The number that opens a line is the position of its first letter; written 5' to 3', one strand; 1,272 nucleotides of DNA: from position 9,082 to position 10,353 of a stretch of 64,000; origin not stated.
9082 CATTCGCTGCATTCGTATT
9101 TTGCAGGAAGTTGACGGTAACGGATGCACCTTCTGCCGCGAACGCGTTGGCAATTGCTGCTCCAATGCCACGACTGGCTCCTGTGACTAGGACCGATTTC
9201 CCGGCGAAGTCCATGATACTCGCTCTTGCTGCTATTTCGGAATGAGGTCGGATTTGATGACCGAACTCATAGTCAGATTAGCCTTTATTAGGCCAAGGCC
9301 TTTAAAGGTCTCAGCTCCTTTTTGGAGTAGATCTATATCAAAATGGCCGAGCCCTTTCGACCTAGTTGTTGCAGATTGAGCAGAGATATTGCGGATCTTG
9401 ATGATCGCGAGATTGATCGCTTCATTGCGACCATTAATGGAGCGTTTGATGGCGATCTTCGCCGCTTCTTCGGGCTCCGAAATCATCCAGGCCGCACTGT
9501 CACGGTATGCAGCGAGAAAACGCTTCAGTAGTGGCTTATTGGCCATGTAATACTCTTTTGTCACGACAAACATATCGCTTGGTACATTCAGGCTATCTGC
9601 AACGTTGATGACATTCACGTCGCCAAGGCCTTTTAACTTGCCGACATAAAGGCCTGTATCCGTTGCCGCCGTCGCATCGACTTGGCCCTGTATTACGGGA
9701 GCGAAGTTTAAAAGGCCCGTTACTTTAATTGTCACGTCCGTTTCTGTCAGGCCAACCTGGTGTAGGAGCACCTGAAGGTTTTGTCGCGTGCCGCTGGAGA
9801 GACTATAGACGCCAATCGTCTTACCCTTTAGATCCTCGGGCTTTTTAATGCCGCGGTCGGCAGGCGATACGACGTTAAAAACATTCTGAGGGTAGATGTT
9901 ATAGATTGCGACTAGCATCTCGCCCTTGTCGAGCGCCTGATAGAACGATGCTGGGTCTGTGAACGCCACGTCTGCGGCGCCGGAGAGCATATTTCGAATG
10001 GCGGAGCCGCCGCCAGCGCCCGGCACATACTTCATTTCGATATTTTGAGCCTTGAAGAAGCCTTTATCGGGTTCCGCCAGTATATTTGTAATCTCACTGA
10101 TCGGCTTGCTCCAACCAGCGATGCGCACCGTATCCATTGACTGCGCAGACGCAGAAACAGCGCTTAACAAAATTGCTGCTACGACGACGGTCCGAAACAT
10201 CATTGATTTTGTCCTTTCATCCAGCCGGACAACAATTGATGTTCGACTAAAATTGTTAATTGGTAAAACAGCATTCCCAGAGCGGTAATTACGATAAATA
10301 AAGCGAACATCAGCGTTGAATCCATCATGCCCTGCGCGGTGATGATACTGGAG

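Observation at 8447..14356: LuxE-LuxC acid-reducing pair hard-wired to a NitT/TauT-type ABC importer and an SDR, without luciferase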

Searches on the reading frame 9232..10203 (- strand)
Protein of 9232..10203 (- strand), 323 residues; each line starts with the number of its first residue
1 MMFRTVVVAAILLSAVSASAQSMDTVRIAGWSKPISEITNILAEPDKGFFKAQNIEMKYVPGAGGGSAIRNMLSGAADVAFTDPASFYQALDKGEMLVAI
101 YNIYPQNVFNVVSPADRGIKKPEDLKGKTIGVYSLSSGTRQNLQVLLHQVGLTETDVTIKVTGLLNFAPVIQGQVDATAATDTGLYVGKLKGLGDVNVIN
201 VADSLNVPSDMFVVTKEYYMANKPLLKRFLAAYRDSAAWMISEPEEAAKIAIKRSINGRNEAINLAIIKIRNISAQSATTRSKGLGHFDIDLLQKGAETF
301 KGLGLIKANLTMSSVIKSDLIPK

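Call 3: search_protein_families(library=pfam, proteins=[window:9232-10203:-], max_evalue=0.01)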
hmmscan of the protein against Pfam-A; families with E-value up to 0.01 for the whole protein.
window:9232-10203:- (323 aa): 5 families
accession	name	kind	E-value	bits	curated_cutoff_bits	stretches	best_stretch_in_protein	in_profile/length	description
PF09084.16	NMT1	-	3.3e-44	151.8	20.5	1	37-247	3-216/216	NMT1/THI5 like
PF12974.12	Phosphonate-bd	-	3.3e-11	43.5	27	1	55-235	29-218/242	ABC transporter, phosphonate, periplasmic substrate-binding protein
PF16868.10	NMT1_3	-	3.3e-08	33.9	27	1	51-180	27-166/289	NMT1-like family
PF13379.11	NMT1_2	-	0.00025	21.4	24.7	1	34-251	14-248/252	NMT1-like family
PF12849.12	PBP_like_2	-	0.0035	17.6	27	0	16-83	2-65/267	PBP superfamily domain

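Call 5: search_protein_families(library=ncbifam, proteins=[window:9232-10203:-], max_evalue=0.001)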
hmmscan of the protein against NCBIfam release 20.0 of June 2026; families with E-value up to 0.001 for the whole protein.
window:9232-10203:- (323 aa): 6 families
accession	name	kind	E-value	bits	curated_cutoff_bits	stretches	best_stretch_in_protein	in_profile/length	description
TIGR01728.1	SsuA_fam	subfamily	4.4e-25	88.5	163.5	1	32-320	6-288/290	aliphatic sulfonate ABC transporter substrate-binding protein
TIGR02122.1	TRAP_TAXI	subfamily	1.1e-13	50.7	84.35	1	37-196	45-211/320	TAXI family TRAP transporter solute-binding subunit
NF008588.0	PRK11553.1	subfamily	1.3e-08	34.2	299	1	8-263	11-261/319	aliphatic sulfonate ABC transporter substrate-binding protein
NF040735.1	SBP_SaoX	equivalog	8.8e-08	31.6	300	1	46-250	23-228/330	ABC transporter substrate-binding subunit SaoX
TIGR01098.1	3A0109s03R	subfamily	5.9e-07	29.2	112.05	1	59-223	67-243/253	phosphate/phosphite/phosphonate ABC transporter substrate-binding protein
TIGR01729.1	taurine_ABC_bnd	equivalog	1.8e-05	24.3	304.25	1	63-245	35-218/300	taurine ABC transporter substrate-binding protein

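Call 26: search_solved_structures(query=window:9232-10203:-, max_evalue=0.001, show_alignments=2)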
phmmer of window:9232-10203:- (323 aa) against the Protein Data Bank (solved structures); distinct sequences matched with E-value up to 0.001: 8.
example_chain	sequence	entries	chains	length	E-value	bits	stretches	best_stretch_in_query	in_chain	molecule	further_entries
3qsl_A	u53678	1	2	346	1.1e-11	47.6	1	14-205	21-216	Putative exported protein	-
4nmy_A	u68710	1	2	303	2.9e-08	36.4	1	20-255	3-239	ABC-type transport system, extracellular solute-binding protein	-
3ix1_A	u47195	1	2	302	2.1e-06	30.3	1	36-253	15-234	N-formyl-4-amino-5-aminomethyl-2-methylpyrimidine binding protein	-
8u79_A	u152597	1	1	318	1e-05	28.1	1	98-158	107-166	Immunogenic protein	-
1us4_A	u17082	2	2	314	1.2e-05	27.8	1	98-158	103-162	PUTATIVE GLUR0 LIGAND BINDING CORE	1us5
2x26_A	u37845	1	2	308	9.2e-05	24.9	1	64-250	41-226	PERIPLASMIC ALIPHATIC SULPHONATES-BINDING PROTEIN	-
2x7p_A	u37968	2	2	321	9.9e-05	24.8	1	41-247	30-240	POSSIBLE THIAMINE BIOSYNTHESIS ENZYME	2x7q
9oz4_A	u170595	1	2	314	0.00011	24.6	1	95-159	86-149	TRAP transporter solute receptor, TAXI family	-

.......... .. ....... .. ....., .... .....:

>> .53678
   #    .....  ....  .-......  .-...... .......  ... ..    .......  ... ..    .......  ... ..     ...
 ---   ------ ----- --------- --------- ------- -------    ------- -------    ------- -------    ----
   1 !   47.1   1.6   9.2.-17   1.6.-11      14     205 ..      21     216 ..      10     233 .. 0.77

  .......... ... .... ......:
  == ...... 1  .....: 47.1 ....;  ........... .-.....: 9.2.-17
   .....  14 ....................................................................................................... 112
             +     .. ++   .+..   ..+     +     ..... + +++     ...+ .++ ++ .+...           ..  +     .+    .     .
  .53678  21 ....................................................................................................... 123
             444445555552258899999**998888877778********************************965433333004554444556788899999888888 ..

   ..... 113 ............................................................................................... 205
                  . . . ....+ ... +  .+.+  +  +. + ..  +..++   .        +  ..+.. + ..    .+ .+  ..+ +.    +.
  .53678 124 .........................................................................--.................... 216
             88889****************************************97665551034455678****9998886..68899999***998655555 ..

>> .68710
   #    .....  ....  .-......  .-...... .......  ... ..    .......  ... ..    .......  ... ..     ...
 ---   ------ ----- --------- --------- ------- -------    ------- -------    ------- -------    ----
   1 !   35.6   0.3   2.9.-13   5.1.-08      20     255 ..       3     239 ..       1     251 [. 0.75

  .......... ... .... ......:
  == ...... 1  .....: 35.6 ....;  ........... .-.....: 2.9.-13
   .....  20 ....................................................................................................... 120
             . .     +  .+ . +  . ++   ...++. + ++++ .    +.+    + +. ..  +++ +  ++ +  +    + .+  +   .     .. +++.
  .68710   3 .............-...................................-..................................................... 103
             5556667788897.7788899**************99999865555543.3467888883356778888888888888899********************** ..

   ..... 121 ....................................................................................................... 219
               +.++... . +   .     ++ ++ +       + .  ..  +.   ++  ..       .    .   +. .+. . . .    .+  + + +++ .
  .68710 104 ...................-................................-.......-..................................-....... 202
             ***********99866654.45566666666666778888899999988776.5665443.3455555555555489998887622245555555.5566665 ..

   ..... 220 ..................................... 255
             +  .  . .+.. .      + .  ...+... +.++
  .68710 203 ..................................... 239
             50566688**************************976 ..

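Call 55: search_solved_structures(query=A3, max_evalue=0.001, show_alignments=3)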
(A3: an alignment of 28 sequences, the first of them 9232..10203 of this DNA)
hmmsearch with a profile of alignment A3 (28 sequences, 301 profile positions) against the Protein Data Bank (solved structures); distinct sequences matched with E-value up to 0.001: 15.
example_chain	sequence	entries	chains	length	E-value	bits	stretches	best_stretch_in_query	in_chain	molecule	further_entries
4nmy_A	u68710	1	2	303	3.4e-17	65.7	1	8-301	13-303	ABC-type transport system, extracellular solute-binding protein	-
3qsl_A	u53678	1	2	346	2.4e-15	59.6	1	3-177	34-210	Putative exported protein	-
4h6d_F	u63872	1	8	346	8.3e-10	41.4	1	18-226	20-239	Pyrimidine precursor biosynthesis enzyme THI5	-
3ix1_A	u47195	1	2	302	1.3e-09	40.8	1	14-230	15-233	N-formyl-4-amino-5-aminomethyl-2-methylpyrimidine binding protein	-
4h65_A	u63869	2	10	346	4e-09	39.1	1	18-225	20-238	Pyrimidine precursor biosynthesis enzyme THI5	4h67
2x7p_A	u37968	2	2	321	4.7e-08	35.6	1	17-228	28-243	POSSIBLE THIAMINE BIOSYNTHESIS ENZYME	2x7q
1us4_A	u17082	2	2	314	5.2e-08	35.5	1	73-135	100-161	PUTATIVE GLUR0 LIGAND BINDING CORE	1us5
8u79_A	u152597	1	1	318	5.3e-08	35.5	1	73-135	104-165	Immunogenic protein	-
4esw_A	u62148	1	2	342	3.1e-06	29.7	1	23-225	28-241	Pyrimidine biosynthesis enzyme THI13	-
4esx_A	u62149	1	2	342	3.5e-06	29.5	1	23-225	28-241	Pyrimidine biosynthesis enzyme THI13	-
9oz4_A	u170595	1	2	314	1.3e-05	27.7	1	73-137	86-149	TRAP transporter solute receptor, TAXI family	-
2x26_A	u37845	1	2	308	6.8e-05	25.3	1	83-232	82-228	PERIPLASMIC ALIPHATIC SULPHONATES-BINDING PROTEIN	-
6ssy_A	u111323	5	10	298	7.1e-05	25.2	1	20-223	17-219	Taurine-binding periplasmic protein | Taurine ABC transporter substrate-binding protein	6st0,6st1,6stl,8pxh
9ibo_A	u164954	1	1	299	0.00078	21.8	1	73-134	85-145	TAXI family TRAP transporter solute-binding subunit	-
8s4j_A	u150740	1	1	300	0.00079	21.8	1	73-134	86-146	TAXI family TRAP transporter solute-binding subunit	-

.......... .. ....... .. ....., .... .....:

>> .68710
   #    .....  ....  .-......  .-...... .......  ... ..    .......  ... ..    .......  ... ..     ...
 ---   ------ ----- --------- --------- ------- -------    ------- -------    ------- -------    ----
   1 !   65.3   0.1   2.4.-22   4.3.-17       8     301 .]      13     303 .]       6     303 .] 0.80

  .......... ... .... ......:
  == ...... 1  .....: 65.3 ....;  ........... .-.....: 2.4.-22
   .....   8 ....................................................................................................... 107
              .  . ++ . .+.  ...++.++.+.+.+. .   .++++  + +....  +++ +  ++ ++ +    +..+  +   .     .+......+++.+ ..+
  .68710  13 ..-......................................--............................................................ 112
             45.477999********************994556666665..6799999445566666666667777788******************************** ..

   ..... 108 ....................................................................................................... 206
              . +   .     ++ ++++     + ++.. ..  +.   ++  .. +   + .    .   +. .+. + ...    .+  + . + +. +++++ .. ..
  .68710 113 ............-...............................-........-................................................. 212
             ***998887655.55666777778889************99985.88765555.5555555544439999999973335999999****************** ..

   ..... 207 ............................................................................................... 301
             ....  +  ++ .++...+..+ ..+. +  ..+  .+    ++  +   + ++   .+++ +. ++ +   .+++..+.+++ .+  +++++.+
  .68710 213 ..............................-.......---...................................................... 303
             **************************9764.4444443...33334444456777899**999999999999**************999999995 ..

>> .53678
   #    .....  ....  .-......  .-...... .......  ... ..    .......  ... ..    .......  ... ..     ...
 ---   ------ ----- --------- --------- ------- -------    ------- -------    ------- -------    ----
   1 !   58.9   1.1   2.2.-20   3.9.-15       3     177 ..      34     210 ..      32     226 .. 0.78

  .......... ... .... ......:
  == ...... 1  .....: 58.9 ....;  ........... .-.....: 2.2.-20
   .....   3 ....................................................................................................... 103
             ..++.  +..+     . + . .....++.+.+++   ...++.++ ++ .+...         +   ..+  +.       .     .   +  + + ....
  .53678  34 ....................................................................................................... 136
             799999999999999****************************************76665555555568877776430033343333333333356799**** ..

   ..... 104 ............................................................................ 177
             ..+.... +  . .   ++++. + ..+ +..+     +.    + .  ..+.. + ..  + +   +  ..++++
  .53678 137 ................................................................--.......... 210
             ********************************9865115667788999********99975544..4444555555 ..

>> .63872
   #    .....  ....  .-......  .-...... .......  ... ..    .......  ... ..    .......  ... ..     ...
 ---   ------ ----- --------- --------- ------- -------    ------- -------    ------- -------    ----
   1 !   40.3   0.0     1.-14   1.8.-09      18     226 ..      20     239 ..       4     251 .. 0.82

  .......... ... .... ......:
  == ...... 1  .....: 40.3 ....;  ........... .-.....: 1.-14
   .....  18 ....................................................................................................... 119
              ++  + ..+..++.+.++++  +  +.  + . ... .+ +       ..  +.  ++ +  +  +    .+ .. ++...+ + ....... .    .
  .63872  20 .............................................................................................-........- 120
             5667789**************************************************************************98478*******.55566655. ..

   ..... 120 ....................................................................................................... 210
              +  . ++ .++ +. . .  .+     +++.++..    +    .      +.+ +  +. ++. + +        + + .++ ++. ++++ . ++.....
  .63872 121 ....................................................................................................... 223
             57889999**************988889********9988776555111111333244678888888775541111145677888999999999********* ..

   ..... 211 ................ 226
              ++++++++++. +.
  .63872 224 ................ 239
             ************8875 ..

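Call 70: search_solved_structures(query=A3, max_evalue=1e-8, show_alignments=5)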
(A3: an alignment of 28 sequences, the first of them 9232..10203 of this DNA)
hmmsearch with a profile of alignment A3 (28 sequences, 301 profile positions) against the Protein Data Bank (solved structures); distinct sequences matched with E-value up to 1e-8: 5.
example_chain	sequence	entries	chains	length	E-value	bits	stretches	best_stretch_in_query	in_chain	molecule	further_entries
4nmy_A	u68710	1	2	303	3.4e-17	65.7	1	8-301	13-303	ABC-type transport system, extracellular solute-binding protein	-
3qsl_A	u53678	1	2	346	2.4e-15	59.6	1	3-177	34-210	Putative exported protein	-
4h6d_F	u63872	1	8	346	8.3e-10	41.4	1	18-226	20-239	Pyrimidine precursor biosynthesis enzyme THI5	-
3ix1_A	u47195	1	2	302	1.3e-09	40.8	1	14-230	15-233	N-formyl-4-amino-5-aminomethyl-2-methylpyrimidine binding protein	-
4h65_A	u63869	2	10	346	4e-09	39.1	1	18-225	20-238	Pyrimidine precursor biosynthesis enzyme THI5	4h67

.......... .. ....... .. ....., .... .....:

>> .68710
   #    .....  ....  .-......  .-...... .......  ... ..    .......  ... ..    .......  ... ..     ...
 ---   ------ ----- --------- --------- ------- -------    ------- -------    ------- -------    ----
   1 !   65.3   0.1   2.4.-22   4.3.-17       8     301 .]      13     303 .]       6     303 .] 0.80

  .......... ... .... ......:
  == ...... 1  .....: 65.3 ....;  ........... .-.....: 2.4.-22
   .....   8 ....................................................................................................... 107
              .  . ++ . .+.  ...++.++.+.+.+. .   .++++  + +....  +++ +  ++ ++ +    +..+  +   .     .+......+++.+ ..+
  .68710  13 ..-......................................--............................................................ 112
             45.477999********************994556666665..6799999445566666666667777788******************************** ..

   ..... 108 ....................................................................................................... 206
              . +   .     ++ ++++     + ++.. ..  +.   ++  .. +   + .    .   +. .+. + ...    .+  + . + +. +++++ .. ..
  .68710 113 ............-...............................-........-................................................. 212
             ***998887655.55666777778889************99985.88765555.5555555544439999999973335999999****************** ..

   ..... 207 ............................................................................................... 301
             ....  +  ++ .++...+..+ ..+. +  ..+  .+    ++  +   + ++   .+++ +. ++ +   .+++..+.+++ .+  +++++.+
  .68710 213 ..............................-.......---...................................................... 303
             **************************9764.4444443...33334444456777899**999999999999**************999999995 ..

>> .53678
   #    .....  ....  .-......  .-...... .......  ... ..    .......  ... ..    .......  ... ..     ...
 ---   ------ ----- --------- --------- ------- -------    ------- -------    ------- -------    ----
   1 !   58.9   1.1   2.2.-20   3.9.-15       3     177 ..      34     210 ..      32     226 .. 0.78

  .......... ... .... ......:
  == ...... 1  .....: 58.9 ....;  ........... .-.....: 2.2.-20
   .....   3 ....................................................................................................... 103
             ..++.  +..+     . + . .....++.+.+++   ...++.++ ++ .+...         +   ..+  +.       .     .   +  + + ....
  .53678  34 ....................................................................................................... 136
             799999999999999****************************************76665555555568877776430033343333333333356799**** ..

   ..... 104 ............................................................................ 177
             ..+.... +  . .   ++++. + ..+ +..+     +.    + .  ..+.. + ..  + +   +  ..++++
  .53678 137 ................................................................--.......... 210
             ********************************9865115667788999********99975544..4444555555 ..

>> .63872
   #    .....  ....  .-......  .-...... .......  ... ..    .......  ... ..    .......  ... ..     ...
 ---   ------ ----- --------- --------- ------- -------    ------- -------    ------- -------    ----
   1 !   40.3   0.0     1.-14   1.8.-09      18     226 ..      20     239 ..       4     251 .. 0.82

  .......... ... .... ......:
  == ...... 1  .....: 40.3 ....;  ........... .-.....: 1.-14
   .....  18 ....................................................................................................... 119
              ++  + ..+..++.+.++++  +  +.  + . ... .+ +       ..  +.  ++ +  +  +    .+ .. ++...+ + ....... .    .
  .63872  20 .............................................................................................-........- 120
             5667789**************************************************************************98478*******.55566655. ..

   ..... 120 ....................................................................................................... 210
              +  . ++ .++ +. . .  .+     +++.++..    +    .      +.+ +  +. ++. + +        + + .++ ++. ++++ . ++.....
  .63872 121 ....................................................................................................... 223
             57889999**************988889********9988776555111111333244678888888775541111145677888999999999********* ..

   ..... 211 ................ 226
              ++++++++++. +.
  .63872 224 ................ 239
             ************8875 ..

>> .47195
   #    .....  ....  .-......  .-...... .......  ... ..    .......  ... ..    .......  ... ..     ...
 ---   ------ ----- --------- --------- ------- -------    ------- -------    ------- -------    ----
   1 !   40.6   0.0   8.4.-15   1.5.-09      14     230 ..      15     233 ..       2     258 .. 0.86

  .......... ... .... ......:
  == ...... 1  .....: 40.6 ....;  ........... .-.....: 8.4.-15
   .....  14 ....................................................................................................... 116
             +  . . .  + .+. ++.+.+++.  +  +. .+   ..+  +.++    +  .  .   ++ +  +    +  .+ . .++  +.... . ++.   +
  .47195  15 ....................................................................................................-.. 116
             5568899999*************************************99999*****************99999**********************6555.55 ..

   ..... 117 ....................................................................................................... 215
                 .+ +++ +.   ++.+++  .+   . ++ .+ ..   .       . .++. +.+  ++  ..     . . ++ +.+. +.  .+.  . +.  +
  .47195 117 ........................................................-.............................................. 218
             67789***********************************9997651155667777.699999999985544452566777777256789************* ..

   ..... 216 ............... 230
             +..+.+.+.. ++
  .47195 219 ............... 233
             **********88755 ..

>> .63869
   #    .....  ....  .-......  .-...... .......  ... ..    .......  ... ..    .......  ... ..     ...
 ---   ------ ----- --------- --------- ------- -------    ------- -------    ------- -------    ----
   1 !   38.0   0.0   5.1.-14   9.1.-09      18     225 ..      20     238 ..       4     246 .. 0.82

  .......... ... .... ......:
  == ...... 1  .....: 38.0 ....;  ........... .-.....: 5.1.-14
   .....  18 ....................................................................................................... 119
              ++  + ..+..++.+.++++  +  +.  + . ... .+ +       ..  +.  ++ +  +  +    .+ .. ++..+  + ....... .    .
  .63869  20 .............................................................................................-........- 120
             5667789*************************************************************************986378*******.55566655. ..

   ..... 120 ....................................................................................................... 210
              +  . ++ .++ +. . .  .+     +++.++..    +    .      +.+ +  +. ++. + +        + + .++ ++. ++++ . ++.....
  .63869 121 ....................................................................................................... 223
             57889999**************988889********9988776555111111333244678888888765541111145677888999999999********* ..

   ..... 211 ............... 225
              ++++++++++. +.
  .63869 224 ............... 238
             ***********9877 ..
